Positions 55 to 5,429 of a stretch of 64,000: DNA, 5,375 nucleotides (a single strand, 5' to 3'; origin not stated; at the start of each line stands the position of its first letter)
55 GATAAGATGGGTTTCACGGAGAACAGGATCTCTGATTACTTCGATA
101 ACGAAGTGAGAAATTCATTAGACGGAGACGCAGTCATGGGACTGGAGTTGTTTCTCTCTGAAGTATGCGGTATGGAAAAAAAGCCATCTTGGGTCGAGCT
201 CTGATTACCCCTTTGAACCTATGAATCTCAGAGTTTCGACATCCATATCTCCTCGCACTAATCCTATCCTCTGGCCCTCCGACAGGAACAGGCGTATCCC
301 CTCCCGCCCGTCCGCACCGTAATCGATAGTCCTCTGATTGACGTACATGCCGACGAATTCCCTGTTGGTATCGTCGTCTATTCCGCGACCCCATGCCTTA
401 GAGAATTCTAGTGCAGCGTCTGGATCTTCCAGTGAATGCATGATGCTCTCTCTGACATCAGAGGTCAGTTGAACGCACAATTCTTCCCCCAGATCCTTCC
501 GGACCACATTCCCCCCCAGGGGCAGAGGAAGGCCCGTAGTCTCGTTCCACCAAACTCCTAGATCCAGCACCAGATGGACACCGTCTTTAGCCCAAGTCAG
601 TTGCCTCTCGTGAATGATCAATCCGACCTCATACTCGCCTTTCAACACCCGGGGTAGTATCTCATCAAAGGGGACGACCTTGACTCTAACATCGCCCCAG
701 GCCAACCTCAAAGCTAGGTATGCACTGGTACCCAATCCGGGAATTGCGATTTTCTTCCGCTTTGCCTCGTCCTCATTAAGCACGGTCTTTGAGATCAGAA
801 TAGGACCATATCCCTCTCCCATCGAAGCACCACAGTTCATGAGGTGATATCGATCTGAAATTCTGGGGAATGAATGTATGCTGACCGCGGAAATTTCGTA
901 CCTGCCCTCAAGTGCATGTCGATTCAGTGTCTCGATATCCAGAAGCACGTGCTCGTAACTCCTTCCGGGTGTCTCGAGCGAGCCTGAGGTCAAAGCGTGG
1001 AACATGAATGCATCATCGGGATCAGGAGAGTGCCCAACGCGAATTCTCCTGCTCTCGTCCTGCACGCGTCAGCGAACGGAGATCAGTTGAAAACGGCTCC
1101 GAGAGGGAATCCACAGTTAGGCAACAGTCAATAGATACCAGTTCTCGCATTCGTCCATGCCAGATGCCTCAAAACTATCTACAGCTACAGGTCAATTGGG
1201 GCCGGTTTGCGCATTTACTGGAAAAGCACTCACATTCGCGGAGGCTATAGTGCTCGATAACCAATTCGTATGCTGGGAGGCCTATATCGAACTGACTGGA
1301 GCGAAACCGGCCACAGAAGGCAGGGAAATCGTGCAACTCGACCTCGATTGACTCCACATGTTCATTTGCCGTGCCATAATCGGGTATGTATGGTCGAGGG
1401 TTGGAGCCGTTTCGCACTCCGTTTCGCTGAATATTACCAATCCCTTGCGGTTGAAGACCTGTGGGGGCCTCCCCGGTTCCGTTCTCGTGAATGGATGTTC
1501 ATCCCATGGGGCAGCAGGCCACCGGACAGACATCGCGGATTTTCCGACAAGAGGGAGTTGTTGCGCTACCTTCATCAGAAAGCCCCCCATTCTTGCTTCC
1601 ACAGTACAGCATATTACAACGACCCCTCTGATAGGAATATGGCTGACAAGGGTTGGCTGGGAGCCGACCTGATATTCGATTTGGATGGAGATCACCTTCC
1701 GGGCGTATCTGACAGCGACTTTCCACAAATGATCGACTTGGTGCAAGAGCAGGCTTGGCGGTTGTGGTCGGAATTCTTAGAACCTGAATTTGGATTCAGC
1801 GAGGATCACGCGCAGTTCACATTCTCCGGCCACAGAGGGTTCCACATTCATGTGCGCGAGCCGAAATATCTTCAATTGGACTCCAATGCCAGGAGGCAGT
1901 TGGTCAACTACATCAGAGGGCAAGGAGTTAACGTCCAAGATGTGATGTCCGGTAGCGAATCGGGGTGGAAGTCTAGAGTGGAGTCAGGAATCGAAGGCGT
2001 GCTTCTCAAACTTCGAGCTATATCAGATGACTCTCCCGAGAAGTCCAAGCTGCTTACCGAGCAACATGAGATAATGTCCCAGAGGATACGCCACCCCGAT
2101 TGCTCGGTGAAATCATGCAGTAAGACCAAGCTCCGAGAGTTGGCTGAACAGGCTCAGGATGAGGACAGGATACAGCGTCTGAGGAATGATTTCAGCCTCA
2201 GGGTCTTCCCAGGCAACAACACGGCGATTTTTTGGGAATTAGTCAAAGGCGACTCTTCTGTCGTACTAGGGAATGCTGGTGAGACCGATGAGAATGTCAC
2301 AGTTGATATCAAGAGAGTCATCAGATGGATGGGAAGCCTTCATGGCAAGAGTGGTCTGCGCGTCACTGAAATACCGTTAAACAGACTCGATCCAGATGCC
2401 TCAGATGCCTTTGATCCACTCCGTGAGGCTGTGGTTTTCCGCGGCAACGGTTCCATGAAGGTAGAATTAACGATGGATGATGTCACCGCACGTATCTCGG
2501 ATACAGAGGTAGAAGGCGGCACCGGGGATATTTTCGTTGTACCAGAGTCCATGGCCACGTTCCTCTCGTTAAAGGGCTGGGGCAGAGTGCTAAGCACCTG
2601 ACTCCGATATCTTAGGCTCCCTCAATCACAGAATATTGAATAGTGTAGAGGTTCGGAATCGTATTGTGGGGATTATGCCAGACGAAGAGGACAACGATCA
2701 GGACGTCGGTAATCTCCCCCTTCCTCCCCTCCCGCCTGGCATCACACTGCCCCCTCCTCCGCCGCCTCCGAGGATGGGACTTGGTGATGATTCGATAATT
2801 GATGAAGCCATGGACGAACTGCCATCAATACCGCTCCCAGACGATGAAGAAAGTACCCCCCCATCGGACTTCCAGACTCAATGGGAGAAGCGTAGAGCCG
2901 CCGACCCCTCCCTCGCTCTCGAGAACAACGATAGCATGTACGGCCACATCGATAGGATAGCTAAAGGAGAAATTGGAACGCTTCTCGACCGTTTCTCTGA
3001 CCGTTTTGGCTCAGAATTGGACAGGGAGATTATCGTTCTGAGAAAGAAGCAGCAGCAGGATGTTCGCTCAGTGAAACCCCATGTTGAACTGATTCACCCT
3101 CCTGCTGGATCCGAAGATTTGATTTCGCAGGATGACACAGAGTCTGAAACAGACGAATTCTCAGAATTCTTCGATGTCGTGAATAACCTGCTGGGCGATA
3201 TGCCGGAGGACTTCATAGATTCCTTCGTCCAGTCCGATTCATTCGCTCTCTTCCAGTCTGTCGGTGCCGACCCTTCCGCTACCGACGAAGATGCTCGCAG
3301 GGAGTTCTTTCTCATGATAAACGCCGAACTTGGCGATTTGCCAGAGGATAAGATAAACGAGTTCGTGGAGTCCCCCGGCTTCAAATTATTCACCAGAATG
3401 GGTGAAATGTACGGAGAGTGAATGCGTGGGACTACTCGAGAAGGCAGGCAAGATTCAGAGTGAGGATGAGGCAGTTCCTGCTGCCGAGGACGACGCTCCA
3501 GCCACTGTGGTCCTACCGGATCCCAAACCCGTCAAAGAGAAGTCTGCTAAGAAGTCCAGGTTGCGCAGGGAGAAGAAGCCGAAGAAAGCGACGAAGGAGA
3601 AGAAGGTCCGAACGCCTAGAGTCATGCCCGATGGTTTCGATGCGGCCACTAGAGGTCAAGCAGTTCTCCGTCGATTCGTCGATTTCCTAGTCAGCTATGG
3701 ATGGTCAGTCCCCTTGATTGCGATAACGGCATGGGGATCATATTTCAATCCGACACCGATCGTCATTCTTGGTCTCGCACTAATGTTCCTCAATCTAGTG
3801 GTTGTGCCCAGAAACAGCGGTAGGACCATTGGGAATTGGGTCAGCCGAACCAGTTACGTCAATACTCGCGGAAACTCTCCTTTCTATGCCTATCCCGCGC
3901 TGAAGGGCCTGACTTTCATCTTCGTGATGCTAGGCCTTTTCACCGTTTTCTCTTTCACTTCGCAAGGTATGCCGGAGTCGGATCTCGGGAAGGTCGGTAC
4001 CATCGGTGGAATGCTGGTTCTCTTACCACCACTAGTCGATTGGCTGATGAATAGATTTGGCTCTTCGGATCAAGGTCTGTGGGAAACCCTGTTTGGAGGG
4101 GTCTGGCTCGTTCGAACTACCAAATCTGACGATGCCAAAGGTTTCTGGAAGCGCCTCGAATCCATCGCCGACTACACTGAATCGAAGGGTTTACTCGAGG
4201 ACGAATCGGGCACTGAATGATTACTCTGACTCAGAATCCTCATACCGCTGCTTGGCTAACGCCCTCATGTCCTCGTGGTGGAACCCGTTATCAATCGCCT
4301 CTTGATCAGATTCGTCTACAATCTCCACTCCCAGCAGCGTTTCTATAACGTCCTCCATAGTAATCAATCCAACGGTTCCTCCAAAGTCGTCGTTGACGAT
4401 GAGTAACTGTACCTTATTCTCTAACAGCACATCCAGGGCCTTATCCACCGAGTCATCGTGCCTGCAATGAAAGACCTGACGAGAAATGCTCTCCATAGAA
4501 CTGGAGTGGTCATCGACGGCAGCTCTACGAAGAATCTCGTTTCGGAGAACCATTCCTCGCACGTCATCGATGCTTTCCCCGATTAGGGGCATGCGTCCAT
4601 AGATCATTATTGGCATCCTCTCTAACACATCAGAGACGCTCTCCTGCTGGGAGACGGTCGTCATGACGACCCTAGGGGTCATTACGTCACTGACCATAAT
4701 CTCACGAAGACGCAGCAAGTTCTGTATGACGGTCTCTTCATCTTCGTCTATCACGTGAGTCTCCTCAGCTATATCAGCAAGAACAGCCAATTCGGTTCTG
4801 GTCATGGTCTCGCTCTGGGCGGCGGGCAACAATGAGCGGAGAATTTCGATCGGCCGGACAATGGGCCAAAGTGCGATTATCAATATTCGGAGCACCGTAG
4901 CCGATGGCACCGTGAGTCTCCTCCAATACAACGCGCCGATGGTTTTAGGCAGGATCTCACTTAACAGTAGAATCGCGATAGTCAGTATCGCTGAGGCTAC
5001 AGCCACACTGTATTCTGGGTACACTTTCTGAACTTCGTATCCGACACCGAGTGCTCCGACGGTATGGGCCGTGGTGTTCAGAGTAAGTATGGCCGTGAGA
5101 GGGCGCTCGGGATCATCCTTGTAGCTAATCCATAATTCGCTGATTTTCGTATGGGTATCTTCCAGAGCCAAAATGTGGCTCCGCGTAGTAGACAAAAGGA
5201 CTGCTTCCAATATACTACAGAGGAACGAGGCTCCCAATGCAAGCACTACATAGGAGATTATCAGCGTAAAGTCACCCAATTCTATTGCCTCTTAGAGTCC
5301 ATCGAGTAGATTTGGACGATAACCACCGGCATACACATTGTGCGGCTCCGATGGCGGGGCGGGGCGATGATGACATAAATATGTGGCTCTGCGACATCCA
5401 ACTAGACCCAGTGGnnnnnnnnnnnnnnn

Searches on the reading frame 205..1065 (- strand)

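Call 46: search_protein_families(library=pfam, proteins=[window:205-1065:-], max_evalue=0.001)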
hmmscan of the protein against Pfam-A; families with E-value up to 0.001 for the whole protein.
window:205-1065:- (286 aa): 1 family
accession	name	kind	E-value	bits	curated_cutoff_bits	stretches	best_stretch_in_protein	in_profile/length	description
PF02621.19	VitK2_biosynth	-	2.6e-68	230.6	26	1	8-263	1-249/252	Menaquinone biosynthesis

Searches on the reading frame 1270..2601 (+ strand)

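Call 46: search_protein_families(library=pfam, proteins=[window:1270-2601:+], max_evalue=0.001)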
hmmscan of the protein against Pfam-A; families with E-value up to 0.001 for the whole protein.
window:1270-2601:+ (443 aa): 1 family
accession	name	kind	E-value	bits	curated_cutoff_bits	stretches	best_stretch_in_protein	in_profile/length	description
PF01896.25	DNA_primase_S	-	7.6e-16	59.3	26.8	1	136-368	1-161/163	DNA primase small subunit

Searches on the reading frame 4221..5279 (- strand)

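Call 46: search_protein_families(library=pfam, proteins=[window:4221-5279:-], max_evalue=0.001)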
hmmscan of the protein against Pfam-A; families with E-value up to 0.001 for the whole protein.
window:4221-5279:- (352 aa): 2 families
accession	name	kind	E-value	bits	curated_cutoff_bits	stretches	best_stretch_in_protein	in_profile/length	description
PF01595.25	CNNM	-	4.3e-23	82.3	28.4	1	12-181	4-181/181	Cyclin M transmembrane N-terminal domain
PF00571.33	CBS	-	1.8e-13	51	24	1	266-316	6-56/57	CBS domain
